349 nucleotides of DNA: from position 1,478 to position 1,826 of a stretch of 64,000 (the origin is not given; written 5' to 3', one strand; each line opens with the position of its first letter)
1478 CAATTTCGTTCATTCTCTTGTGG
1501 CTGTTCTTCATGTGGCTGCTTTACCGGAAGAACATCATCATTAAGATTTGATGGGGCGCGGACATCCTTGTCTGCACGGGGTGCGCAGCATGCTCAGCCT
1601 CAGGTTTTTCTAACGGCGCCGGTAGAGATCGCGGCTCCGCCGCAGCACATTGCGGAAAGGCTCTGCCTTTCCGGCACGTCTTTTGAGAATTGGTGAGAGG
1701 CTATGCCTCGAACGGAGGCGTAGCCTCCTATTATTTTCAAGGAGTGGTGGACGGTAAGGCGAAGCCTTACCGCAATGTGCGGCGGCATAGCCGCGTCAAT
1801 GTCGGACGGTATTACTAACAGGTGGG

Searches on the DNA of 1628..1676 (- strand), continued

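Call 72: search_with_rna_model(model_id=R1, sources=[L127, L128, L129, L130, L131, L132, L133, L134, L135, L136, L137, L138, L139, L140, L141, L142, L143, L144, L145, L146, L147, L148, L149, L150, L151, L152, L153, L154, L155, L156, L157, L158, L159, L160, L161, L162, L163, L164, L165, L166, L167, L168, L169, L170, L171, L172, L173, L174, L175, L176, L177, L178, L179, L180, L181, L182, L183, L184, L185, L186, L187, L188, L189, L190, L191, L192, L193, L194, L195, L196, L197, L198, L199, L200, L201, L202, L203, L204, L205, L206], max_evalue=0.01)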
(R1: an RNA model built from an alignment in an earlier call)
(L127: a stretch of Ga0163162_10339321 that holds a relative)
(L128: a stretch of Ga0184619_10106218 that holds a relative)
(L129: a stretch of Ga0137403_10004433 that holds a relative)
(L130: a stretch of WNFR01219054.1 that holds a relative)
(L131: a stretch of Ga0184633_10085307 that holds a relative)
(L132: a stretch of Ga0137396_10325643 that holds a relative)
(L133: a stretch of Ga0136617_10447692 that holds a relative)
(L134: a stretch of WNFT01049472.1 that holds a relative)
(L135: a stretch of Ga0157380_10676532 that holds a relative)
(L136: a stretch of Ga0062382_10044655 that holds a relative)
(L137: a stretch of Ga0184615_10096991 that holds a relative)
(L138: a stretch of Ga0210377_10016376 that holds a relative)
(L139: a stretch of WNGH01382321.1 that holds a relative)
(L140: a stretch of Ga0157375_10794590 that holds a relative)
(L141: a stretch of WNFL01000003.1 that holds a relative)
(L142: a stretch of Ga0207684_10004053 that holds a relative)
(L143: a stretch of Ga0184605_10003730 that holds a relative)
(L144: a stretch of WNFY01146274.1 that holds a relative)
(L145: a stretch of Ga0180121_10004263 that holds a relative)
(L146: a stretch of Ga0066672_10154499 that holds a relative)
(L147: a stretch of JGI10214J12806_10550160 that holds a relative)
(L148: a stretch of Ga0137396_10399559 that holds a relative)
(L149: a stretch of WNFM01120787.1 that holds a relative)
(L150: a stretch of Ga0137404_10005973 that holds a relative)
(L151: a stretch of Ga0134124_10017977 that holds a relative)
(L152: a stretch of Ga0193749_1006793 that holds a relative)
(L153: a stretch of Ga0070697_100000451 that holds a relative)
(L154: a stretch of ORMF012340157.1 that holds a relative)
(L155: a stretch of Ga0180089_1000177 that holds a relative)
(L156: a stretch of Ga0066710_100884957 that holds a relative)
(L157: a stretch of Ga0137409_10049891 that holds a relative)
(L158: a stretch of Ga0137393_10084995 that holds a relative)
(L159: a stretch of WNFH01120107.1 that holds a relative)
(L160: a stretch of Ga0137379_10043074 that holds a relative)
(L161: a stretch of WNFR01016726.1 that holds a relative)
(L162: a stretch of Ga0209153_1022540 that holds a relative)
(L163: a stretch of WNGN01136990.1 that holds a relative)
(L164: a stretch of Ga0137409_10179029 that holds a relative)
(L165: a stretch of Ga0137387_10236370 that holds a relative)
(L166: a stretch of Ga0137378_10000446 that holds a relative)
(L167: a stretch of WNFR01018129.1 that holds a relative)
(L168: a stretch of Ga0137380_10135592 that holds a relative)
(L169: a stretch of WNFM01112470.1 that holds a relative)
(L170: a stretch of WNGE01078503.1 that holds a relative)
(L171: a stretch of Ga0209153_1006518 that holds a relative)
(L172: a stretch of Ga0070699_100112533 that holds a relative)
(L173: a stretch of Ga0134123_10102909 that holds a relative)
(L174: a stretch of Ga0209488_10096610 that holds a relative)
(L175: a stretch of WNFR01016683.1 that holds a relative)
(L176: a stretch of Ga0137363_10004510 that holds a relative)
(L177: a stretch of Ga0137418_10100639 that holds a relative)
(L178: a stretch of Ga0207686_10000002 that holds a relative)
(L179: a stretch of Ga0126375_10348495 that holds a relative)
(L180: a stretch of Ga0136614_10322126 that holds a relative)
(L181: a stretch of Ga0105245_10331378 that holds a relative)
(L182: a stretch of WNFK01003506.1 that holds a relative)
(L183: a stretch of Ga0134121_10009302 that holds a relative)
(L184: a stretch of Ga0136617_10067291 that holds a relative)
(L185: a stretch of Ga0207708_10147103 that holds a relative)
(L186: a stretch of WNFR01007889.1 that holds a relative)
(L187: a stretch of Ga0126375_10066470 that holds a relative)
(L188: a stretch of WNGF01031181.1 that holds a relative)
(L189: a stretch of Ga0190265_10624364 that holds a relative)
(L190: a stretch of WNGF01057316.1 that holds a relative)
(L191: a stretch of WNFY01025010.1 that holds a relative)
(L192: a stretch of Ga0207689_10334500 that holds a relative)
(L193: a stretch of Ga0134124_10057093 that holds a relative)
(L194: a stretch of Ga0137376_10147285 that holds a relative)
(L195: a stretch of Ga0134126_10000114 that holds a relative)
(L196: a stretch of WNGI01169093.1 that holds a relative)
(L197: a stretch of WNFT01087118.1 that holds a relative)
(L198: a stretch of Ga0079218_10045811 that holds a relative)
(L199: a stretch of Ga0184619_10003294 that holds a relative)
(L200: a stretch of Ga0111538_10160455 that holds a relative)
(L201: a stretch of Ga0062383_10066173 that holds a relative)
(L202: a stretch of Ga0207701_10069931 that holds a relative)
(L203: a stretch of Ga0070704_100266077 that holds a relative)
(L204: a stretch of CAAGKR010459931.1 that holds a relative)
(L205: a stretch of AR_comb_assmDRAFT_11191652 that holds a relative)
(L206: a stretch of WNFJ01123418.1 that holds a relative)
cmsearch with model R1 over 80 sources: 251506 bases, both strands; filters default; matches with E-value up to 0.01: 237.
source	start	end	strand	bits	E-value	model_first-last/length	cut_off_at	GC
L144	2332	2379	+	71.3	7.9e-13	1-48/48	no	0.65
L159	1034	1081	-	71.2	8e-13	1-48/48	no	0.56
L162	537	584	-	70.7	1e-12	1-48/48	no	0.65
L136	648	695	+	70.6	1.1e-12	1-48/48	no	0.62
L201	611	658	+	70.6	1.1e-12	1-48/48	no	0.62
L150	1254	1301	+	70.3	1.3e-12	1-48/48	no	0.65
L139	84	131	-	70.2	1.3e-12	1-48/48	no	0.67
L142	3568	3615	+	70.1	1.4e-12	1-48/48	no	0.65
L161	2289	2336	-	70.1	1.4e-12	1-48/48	no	0.62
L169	513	560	-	70.1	1.4e-12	1-48/48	no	0.62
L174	1997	2044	+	70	1.4e-12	1-48/48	no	0.58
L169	1241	1288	+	70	1.5e-12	1-48/48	no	0.6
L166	2799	2846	-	69.8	1.6e-12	1-48/48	no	0.62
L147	1535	1582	+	69.8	1.6e-12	1-48/48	no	0.69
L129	3568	3615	+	69.7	1.6e-12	1-48/48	no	0.6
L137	1276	1323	+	69.6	1.7e-12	1-48/48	no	0.65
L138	1144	1191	+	69.6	1.7e-12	1-48/48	no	0.65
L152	1127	1174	-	69.6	1.7e-12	1-48/48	no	0.65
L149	297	344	-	69.5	1.8e-12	1-48/48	no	0.6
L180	181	228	-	69.5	1.9e-12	1-48/48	no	0.62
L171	2442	2490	-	69.2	2.1e-12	1-48/48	no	0.63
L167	2923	2970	-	69.2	2.2e-12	1-48/48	no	0.65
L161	3030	3077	+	69.2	2.2e-12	1-48/48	no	0.65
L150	482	529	-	69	2.4e-12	1-48/48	no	0.6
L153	3135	3182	+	68.9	2.4e-12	1-48/48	no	0.65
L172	1542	1589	-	68.9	2.5e-12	1-48/48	no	0.6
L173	732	779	+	68.8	2.6e-12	1-48/48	no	0.65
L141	3568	3615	+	68.8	2.6e-12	1-48/48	no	0.69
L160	2120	2167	+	68.6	2.8e-12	1-48/48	no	0.65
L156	705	752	-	68.6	2.8e-12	1-48/48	no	0.6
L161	2910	2957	-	68.6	2.8e-12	1-48/48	no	0.65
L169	1131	1178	-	68.6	2.8e-12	1-48/48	no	0.65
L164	785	832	-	68.6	2.9e-12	1-48/48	no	0.58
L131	741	788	+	68.4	3.1e-12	1-48/48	no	0.69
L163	1008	1055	+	68.3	3.3e-12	1-48/48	no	0.65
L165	1008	1055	+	68.3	3.3e-12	1-48/48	no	0.65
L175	237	284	-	68.2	3.4e-12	1-48/48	no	0.58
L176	2919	2966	-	68.2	3.4e-12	1-48/48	no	0.58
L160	2002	2049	-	68.2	3.5e-12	1-48/48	no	0.54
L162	1190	1237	+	68.2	3.5e-12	1-48/48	no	0.65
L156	766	813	-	68.2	3.5e-12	1-48/48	no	0.58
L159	1721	1768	-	68.2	3.5e-12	1-48/48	no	0.58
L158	1018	1065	+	68.1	3.6e-12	1-48/48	no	0.62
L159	1839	1886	+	68.1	3.6e-12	1-48/48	no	0.62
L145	3558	3605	+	68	3.8e-12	1-48/48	no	0.71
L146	717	764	+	68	3.9e-12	1-48/48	no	0.58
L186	14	61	-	67.9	4e-12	1-48/48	no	0.58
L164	1534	1581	+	67.9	4e-12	1-48/48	no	0.65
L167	3673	3720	+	67.9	4e-12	1-48/48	no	0.65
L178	2594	2641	-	67.8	4.1e-12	1-48/48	no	0.65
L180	837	884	+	67.8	4.1e-12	1-48/48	no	0.65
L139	895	942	+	67.8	4.2e-12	1-48/48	no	0.67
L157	2921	2968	-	67.7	4.4e-12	1-48/48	no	0.6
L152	1759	1806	-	67.7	4.4e-12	1-48/48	no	0.65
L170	789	836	-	67.5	4.8e-12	1-48/48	no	0.62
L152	1842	1889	+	67.5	4.8e-12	1-48/48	no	0.69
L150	1133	1180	-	67.5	4.9e-12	1-48/48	no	0.58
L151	998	1045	-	67.4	5e-12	1-48/48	no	0.62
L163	196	243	-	67.4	5e-12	1-48/48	no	0.65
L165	196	243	-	67.4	5e-12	1-48/48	no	0.65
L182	3526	3573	+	67.3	5.2e-12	1-48/48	no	0.62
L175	860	907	-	66.6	7.4e-12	1-48/48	no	0.62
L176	3542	3589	-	66.6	7.4e-12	1-48/48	no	0.62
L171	3094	3141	+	66.6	7.5e-12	1-48/48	no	0.62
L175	981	1028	+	66.5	7.6e-12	1-48/48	no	0.62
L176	3663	3710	+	66.5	7.6e-12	1-48/48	no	0.62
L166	2861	2908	-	66.3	8.6e-12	1-48/48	no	0.67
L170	851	898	-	66.3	8.6e-12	1-48/48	no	0.67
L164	1417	1464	-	66.2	9e-12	1-48/48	no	0.62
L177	775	822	+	66.2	9.1e-12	1-48/48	no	0.67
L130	287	334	-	66.1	9.5e-12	1-48/48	no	0.58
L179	892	939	-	66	9.7e-12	1-48/48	no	0.6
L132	831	878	+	66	1e-11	1-48/48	no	0.62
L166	3733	3780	+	65.7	1.1e-11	1-48/48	no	0.67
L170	1723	1770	+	65.7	1.1e-11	1-48/48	no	0.67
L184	691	739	-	65.6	1.2e-11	1-48/48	no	0.65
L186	2921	2969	-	65.5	1.2e-11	1-48/48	no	0.71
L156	25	72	-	65.4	1.3e-11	1-48/48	no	0.6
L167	2861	2908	-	65.3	1.4e-11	1-48/48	no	0.65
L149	929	976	-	65.3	1.4e-11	1-48/48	no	0.67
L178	2711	2758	+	65.2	1.5e-11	1-48/48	no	0.69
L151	1697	1743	+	65.1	1.5e-11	1-48/48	no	0.64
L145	2908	2955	-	65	1.6e-11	1-48/48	no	0.6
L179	1002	1049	+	64.7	1.8e-11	1-48/48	no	0.65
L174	1349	1396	-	64.7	1.9e-11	1-48/48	no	0.6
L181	907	955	+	64.4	2.1e-11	1-48/48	no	0.63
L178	3665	3712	+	64.2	2.3e-11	1-48/48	no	0.65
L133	256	303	-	64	2.5e-11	1-48/48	no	0.62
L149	1050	1097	+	64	2.6e-11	1-48/48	no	0.62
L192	27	74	-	63.9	2.7e-11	1-48/48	no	0.62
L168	2134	2181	-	63.7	3e-11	1-48/48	no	0.67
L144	1478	1525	-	63.6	3.1e-11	1-48/48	no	0.54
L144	1582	1629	-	63.6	3.1e-11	1-48/48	no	0.54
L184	1345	1393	+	63.4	3.5e-11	1-48/48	no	0.65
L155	3568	3614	+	63.3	3.6e-11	1-48/48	no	0.64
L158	273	320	-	63.3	3.6e-11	1-48/48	no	0.56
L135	70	117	-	63.1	3.9e-11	1-48/48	no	0.58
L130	933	980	+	63.1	4e-11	1-48/48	no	0.65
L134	1667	1714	+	62.7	4.7e-11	1-48/48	no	0.6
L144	1685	1732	-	62.6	4.9e-11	1-48/48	no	0.56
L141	2922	2969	-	62.1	6.4e-11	1-48/48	no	0.56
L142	2922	2969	-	61.7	7.7e-11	1-48/48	no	0.6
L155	2922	2969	-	61.7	7.7e-11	1-48/48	no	0.6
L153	2490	2537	-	61.6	7.9e-11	1-48/48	no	0.58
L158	900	947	-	61.6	8e-11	1-48/48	no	0.58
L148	638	686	+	61.5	8.5e-11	1-48/48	no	0.61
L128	598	645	-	61.4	8.8e-11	1-48/48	no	0.62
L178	3554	3601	-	61.1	1e-10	1-48/48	no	0.65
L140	747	794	+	60.8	1.2e-10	1-48/48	no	0.65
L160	1363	1410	-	60.5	1.3e-10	1-48/48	no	0.6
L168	1487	1534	-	60.5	1.3e-10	1-48/48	no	0.6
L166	3613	3660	-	60.5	1.3e-10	1-48/48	no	0.56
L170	1603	1650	-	60.5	1.3e-10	1-48/48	no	0.56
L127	901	948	-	60.3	1.5e-10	1-48/48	no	0.62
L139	777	824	-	59.8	1.9e-10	1-48/48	no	0.62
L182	2881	2928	-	59.8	1.9e-10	1-48/48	no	0.65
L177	23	70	-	59.8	1.9e-10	1-48/48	no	0.58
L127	1535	1583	+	59.6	2.1e-10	1-48/48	no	0.55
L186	3679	3726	+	59.5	2.2e-10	1-48/48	no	0.65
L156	884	931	+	59.4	2.3e-10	1-48/48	no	0.67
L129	2921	2969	-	59.3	2.4e-10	1-48/48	no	0.57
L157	3550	3597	-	59.3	2.4e-10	1-48/48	no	0.65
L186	3554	3601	-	59.3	2.5e-10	1-48/48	no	0.62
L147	888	935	-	59.2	2.5e-10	1-48/48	no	0.69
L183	1263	1310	+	58.9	2.9e-10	1-48/48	no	0.69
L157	3672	3719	+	58.8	3e-10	1-48/48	no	0.62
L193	2599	2647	-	58.6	3.4e-10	1-48/48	no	0.67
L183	1144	1191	-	58.5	3.5e-10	1-48/48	no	0.58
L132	65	112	-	58.5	3.6e-10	1-48/48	no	0.56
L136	4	51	-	57.9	4.8e-10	1-48/48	no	0.58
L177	652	699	-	57.6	5.3e-10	1-48/48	no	0.62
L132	711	758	+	57.4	6e-10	1-48/48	no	0.58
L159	1661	1708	-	57.4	6.1e-10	1-48/48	no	0.58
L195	3575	3623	+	57.2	6.5e-10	1-48/48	no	0.67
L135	829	876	+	56.7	8.4e-10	1-48/48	no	0.65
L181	260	308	-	56.4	9.8e-10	1-48/48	no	0.61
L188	1290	1338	+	55.7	1.3e-09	1-48/48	no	0.67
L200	997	1045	-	55.5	1.5e-09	1-48/48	no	0.67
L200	198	246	-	55.2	1.7e-09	1-48/48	no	0.67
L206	748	796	-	55.1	1.8e-09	1-48/48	no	0.61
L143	2801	2848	-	54.9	1.9e-09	1-48/48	no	0.58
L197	699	747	+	54.9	1.9e-09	1-48/48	no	0.63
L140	1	44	-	54.5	2.4e-09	1-44/48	3'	0.61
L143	2921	2968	-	54.3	2.6e-09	1-48/48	no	0.62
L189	1074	1122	+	54.1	2.9e-09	1-48/48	no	0.63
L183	512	560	-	54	3e-09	1-48/48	no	0.61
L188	2231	2279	+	53.7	3.4e-09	1-48/48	no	0.65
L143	3569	3616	+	53.6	3.6e-09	1-48/48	no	0.56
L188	1172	1220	-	53.6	3.7e-09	1-48/48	no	0.65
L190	1807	1855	-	53.4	4.1e-09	1-48/48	no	0.63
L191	2696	2744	-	53.4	4.1e-09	1-48/48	no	0.63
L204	615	663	+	53.2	4.3e-09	1-48/48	no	0.61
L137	629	676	-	53.1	4.6e-09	1-48/48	no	0.62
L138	497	544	-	53.1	4.6e-09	1-48/48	no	0.62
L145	2808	2854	-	53.1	4.7e-09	1-48/48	no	0.62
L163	895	942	-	52.6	5.9e-09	1-48/48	no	0.6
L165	895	942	-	52.6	5.9e-09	1-48/48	no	0.6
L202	3125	3173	+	52.6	6e-09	1-48/48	no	0.69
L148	1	39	-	52.3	6.9e-09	1-39/48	3'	0.59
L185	667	714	+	52.2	7.2e-09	1-48/48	no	0.67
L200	902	950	+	51.9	8.4e-09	1-48/48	no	0.65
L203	750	798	+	51.1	1.2e-08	1-48/48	no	0.67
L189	306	353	-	51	1.2e-08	1-48/48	no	0.67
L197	97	145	-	50.8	1.4e-08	1-48/48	no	0.71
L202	2421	2469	-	50.8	1.4e-08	1-48/48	no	0.69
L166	2923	2970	-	50.7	1.4e-08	1-48/48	no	0.65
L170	913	960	-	50.7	1.4e-08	1-48/48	no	0.65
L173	614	661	-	50.7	1.4e-08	1-48/48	no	0.62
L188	4025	4073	-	50.3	1.8e-08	1-48/48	no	0.61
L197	219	267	+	50.2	1.9e-08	1-48/48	no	0.63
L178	2921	2968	-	49.8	2.2e-08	1-48/48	no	0.62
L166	5314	5362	-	49.4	2.7e-08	1-48/48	no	0.53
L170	3172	3220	-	49.4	2.7e-08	1-48/48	no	0.53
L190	1155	1203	-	49.3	2.9e-08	1-48/48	no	0.55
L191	2044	2092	-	49.3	2.9e-08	1-48/48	no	0.55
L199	2661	2709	-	49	3.3e-08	1-48/48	no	0.63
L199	3563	3610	-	48.5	4.2e-08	1-48/48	no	0.6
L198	1419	1466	+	48.4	4.3e-08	1-48/48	no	0.67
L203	641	689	-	48.2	4.7e-08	1-48/48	no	0.69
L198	668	715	-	48.1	5.1e-08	1-48/48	no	0.69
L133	905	951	+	47.7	6.1e-08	1-48/48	no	0.64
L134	1023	1068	-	47.6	6.3e-08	1-48/48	no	0.57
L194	948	996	-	47.4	6.9e-08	1-48/48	no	0.67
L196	981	1029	-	47.4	6.9e-08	1-48/48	no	0.67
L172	2170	2217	-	47.3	7.3e-08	1-48/48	no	0.58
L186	133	179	+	47.3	7.6e-08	1-48/48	no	0.6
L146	70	118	-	47.1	8e-08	1-48/48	no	0.55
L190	1934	1982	+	47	8.5e-08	1-48/48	no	0.69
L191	2823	2871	+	47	8.5e-08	1-48/48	no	0.69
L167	3550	3597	-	46.9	9e-08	1-48/48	no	0.67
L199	2770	2817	+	46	1.4e-07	1-48/48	no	0.67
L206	1408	1456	+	44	3.6e-07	1-48/48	no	0.63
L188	2108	2165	-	43.9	3.8e-07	1-48/48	no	0.67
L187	1803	1851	+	43.4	4.8e-07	1-48/48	no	0.78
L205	2624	2671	-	43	5.8e-07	1-48/48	no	0.6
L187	1086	1134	-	43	5.9e-07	1-48/48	no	0.71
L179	233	279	-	42.9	6e-07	1-48/48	no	0.64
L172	2235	2280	-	42.4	7.6e-07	1-48/48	no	0.54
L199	3689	3736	+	42.4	7.8e-07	1-48/48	no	0.69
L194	1654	1702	+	41.7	1.1e-06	1-48/48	no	0.67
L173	1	32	-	40.9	1.6e-06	1-32/48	3'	0.56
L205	2563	2610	-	40.5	1.9e-06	1-48/48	no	0.62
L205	2868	2915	-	38.3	5.6e-06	1-48/48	no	0.62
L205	2685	2732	-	38.1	6.1e-06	1-48/48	no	0.6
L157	2833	2880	-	37.9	6.5e-06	1-48/48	no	0.62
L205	2807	2854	-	37.4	8.4e-06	1-48/48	no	0.65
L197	830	878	-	36.9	1.1e-05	1-48/48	no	0.67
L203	1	39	-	35.1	2.5e-05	1-38/48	3'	0.64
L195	2921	2969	-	34.4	3.6e-05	1-48/48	no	0.69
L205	3633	3680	+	34.2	3.8e-05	1-48/48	no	0.62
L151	1630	1677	-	33.9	4.5e-05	1-48/48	no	0.65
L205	2498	2544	-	32.8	7.6e-05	1-48/48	no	0.6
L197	1509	1596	+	31.5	0.00014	1-48/48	no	0.73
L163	134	181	-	30.7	0.0002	1-48/48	no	0.62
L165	134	181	-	30.7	0.0002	1-48/48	no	0.62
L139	719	762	-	29.6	0.00035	1-48/48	no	0.66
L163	835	881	-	28.6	0.00055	1-48/48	no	0.47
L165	835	881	-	28.6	0.00055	1-48/48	no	0.47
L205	2746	2793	-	27.2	0.0011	1-48/48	no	0.6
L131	97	142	-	27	0.0012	1-48/48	no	0.63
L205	3696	3743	+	26.6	0.0014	1-48/48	no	0.6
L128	1244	1264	+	26.5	0.0015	1-21/48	3'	0.52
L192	688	735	+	26.3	0.0017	1-48/48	no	0.67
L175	258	313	+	24.7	0.0036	1-48/48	no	0.55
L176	2940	2995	+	24.7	0.0036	1-48/48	no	0.55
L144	1499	1532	+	23.5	0.0064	1-48/48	no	0.53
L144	1603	1636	+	23.5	0.0064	1-48/48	no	0.53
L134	1045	1065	+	23.5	0.0065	4-24/48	no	0.57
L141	2946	2966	+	23.5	0.0065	4-24/48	no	0.57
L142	2946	2966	+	23.5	0.0065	4-24/48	no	0.57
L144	1709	1729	+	23.5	0.0065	4-24/48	no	0.57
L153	2514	2534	+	23.5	0.0065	4-24/48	no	0.57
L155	2946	2966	+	23.5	0.0065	4-24/48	no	0.57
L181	285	305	+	23.5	0.0065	4-24/48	no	0.57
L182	2905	2925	+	23.5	0.0065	4-24/48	no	0.57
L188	4140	4197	+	23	0.0082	1-48/48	no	0.66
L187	1029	1056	-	22.8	0.0091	1-48/48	no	0.68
